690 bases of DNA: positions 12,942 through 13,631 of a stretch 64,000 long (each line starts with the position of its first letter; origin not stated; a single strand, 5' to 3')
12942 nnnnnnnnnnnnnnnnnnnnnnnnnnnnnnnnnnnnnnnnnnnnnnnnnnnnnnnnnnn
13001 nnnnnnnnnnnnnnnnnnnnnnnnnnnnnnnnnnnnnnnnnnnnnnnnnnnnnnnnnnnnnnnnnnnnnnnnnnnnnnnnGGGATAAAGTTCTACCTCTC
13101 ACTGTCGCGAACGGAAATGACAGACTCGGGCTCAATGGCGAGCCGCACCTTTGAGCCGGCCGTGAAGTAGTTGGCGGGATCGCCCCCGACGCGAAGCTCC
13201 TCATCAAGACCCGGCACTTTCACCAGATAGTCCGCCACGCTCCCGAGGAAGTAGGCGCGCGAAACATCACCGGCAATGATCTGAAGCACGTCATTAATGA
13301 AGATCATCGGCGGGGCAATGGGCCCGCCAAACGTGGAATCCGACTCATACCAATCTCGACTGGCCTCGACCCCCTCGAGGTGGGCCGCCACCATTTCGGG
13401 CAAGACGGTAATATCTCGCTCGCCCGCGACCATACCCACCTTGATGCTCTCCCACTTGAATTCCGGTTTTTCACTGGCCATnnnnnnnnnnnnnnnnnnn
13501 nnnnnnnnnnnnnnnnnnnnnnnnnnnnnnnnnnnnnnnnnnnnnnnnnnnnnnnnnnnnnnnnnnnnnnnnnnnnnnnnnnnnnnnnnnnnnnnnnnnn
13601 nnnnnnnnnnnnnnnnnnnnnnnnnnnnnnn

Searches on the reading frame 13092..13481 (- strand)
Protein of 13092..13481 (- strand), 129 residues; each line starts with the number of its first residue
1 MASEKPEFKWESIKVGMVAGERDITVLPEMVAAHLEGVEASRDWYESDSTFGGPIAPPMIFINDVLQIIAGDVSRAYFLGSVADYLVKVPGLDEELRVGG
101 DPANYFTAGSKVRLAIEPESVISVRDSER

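Call 41: search_protein_families(library=pfam, proteins=[window:13092-13481:-], max_evalue=1)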
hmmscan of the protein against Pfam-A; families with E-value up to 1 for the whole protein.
window:13092-13481:- (129 aa): 1 family
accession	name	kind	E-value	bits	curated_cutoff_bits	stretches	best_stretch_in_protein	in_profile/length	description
PF08402.16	TOBE_2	-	0.00011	22.7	21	1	69-121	18-73/76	TOBE domain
